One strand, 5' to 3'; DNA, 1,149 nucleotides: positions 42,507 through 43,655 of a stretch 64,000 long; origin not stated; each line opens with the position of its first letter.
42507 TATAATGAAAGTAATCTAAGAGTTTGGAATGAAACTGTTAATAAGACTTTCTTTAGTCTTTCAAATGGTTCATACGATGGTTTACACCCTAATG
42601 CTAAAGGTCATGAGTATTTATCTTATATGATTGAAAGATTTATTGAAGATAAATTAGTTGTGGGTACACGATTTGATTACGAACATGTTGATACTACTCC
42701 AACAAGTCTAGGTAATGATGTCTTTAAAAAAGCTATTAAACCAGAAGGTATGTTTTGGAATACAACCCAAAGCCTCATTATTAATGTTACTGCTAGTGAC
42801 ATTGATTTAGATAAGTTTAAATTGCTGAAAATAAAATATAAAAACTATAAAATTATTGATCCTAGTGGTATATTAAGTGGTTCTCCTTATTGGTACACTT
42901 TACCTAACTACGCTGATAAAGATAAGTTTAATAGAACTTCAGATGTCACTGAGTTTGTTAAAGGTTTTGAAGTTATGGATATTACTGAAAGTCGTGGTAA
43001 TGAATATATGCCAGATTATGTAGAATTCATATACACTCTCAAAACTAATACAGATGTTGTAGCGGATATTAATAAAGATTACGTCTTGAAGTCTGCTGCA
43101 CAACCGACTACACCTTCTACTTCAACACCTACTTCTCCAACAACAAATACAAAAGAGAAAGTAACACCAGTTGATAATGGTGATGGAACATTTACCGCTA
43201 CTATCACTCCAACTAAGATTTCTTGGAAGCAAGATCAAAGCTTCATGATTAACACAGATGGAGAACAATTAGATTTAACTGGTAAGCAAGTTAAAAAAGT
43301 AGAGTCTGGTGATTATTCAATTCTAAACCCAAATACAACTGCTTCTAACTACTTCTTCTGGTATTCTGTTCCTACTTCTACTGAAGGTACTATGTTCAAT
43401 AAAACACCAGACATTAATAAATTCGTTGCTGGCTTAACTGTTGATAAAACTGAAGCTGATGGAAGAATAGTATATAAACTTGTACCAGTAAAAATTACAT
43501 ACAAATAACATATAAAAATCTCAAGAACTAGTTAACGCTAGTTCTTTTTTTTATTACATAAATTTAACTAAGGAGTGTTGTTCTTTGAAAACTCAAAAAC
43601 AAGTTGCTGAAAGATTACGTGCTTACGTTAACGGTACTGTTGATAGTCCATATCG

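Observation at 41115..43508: SGNH/GDSL esterase with collagen-like Gly-X-Y runs and duplicated C-terminal modules, sitting between the holin gene and the endolysin gene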

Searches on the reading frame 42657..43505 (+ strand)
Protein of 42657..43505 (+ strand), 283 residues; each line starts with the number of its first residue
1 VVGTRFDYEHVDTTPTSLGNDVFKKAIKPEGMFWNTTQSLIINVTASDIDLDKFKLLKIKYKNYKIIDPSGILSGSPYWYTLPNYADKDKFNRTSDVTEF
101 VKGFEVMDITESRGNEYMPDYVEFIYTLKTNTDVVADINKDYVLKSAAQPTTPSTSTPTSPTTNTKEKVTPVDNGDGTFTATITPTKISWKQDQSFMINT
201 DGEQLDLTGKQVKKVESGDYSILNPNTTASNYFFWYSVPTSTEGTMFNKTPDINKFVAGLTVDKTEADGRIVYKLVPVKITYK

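Call 37: predict_structure(alignment_id=A2)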
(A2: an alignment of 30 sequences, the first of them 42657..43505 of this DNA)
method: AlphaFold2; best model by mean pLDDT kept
length: 283 residues; sequences in the alignment: 30
mean_pLDDT: 84.4   pTM: 0.51
mean pLDDT of the five models: 84.4, 84.4, 84.2, 83.7, 83.6
residues with pLDDT >= 90: 141; 70-90: 111; 50-70: 4; < 50: 27
segments of 3 or more residues with pLDDT < 50: 1-8, 147-165
pLDDT, mean of each block of 10 residues (from residue 1): 47 90 94 93 92 93 93 91 84 94 87 82 94 86 61 33 58 87 96 92 87 92 87 88 81 93 92 95 91
secondary structure, 60 per line:
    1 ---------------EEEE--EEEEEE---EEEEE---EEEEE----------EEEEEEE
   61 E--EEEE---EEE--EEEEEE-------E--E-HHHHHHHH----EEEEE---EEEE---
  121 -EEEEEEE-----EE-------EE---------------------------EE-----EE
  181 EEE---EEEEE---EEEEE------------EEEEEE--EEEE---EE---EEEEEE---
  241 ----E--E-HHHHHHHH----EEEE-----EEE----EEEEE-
elements in order: E16-19 E22-27 E31-35 E39-43 E54-61 E64-67 E71-73 E76-81 H94-101 E106-110 E114-117 E122-128 E179-183 E187-191 E195-199 E212-217 E220-223 E232-237 H250-257 E262-265 E271-273 E278-282
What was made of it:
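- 42696..43049 (+): C-terminal module 1 (aa 528-645), a beta-sandwich/barrel and putative ligand-binding module. AF2 pLDDT about 90 (call 37).
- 43095..43163 (+): Thr/Pro/Ser-rich flexible linker (aa 661-683). AF2 pLDDT below 50 at model residues 147-165 (call 37).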

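Call 45: fold_search(model_id=the predicted structure, library=viral)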
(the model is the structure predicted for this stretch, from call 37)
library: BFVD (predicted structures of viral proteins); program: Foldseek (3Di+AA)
matches with E <= 10: 357; with E <= 0.001: 1
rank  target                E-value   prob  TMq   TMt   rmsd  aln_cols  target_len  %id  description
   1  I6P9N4                4.0e-34  1.00  0.69  0.35   5.6       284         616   43  Lipase/acylhydrolase domain-containing protein [Staphylococcus phage G15]
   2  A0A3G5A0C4            1.0e-01  0.14  0.19  0.18  19.0       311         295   10  Uncharacterized protein [Harvfovirus sp.]
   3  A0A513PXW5            1.0e-01  0.06  0.11  0.10  29.9       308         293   14  Fiber protein (Fragment) [Porcine adenovirus]
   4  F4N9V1                1.3e-01  0.47  0.14  0.08  11.6       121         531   10  Putative tail fiber protein gp53-like C-terminal domain-containing protein [Pantoea phage LIMEzero]
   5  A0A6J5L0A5            1.4e-01  0.06  0.14  0.04  26.0       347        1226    9  Uncharacterized protein [uncultured Caudovirales phage]
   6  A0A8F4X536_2          1.5e-01  0.06  0.13  0.05  21.8       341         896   10  (no name in the UniProt tables at hand)
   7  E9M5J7                1.9e-01  0.06  0.14  0.10  18.9       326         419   12  Uncharacterized protein [Cricetid gammaherpesvirus 2]
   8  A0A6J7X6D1            1.9e-01  0.04  0.11  0.08  24.5       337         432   12  Uncharacterized protein [uncultured Caudovirales phage]
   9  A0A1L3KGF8            2.2e-01  0.07  0.15  0.12  17.4       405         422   11  Capsid protein [Hubei noda-like virus 19]
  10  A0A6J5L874            2.3e-01  0.23  0.13  0.06  15.9       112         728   15  Uncharacterized protein [uncultured Caudovirales phage]
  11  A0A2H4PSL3            2.3e-01  0.08  0.17  0.12  19.5       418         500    6  Capsid protein (Fragment) [Calomys tener Hepatitis E virus]
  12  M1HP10                2.3e-01  0.05  0.14  0.12  17.5       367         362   10  (no name in the UniProt tables at hand)
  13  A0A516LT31            2.4e-01  0.07  0.15  0.07  20.0       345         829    9  (no name in the UniProt tables at hand)
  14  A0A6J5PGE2            2.4e-01  0.05  0.13  0.15  17.5       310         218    6  Uncharacterized protein [uncultured Caudovirales phage]
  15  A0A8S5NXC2            2.7e-01  0.04  0.12  0.11  71.9       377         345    9  Minor structural protein [Siphoviridae sp. ctVzN31]
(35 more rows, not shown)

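Call 49: search_solved_structures(query=A2, max_evalue=0.01)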
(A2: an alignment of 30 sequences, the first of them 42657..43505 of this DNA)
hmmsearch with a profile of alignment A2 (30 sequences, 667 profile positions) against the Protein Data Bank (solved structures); distinct sequences matched with E-value up to 0.01: 15.
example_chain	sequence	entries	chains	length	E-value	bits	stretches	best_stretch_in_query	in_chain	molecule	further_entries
3dc7_A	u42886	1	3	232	3.1e-22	82.2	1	184-384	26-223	Putative uncharacterized protein lp_3323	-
3bzw_A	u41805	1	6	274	8.4e-15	57.6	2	161-249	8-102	Putative lipase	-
4q7q_A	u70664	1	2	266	3.4e-12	49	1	176-339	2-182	Lipolytic protein G-D-S-L family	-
6v8i_BN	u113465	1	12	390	1.4e-10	43.7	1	1-149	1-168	Fiber Upper, gp68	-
6v8i_AE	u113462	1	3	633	4.1e-08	35.5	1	107-381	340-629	Tail-Associated Lysin, gp59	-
7bxd_A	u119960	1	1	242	1.4e-06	30.5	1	230-377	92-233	GDSL-like protein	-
4oap_A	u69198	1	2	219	0.00062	21.7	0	209-247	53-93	Acetyl xylan esterase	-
5bn1_A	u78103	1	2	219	0.00062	21.7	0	209-247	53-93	Acetyl xylan esterase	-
3w7v_A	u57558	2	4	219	0.00063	21.7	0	209-247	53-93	Acetyl xylan esterase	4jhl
4jj4_A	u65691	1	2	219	0.00067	21.6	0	209-247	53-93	Acetyl xylan esterase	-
4jj6_A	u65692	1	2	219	0.00068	21.6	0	209-247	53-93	Acetyl xylan esterase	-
4oao_A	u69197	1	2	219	0.00076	21.4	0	209-247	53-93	Acetyl xylan esterase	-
4jko_A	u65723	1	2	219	0.0032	19.3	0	209-247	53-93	Acetyl xylan esterase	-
5b5s_A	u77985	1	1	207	0.0059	18.5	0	356-377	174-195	Acetic acid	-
5b5l_A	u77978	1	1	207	0.0073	18.2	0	356-377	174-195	acetyl esterase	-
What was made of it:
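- Closest known: Tal. Same: The family profile hits Tal residues 340-629 at E 4e-8 (call 49).
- The nearest solved structures are uncharacterised proteins, with only weak partial hits to acetyl-xylan esterases (call 49).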

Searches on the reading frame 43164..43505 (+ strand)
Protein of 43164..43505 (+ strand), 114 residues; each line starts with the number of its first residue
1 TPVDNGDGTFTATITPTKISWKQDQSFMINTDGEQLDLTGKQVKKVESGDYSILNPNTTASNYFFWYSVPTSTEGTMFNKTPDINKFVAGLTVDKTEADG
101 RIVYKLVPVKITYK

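Call 52: search_protein_representatives(protein=window:43164-43505:+)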
Query: 114 residues. Proteins with E-value up to 0.001 (for the whole library): 26; up to 1e-10: 10; up to 1e-30: 4. The best 26 are listed.
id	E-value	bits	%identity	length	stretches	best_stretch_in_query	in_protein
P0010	3.0e-81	285.1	68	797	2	1-114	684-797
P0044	1.0e-54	199.7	50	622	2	1-114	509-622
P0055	1.3e-48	180.0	37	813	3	1-114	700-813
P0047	2.9e-32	127.3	36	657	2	3-113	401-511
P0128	5.0e-29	116.9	51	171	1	7-114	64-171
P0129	1.6e-20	89.5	55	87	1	28-114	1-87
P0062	6.6e-16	74.7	33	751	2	4-112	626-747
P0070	1.8e-15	73.2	32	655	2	6-98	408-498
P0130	9.2e-14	67.8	44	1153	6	1-40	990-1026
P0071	5.5e-11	58.8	39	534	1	8-113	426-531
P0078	4.4e-10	55.9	40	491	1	6-114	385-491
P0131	5.0e-09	52.5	38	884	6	3-42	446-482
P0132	6.3e-09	52.2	42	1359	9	3-37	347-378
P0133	5.2e-08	49.2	30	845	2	2-112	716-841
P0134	6.2e-08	49.0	34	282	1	7-106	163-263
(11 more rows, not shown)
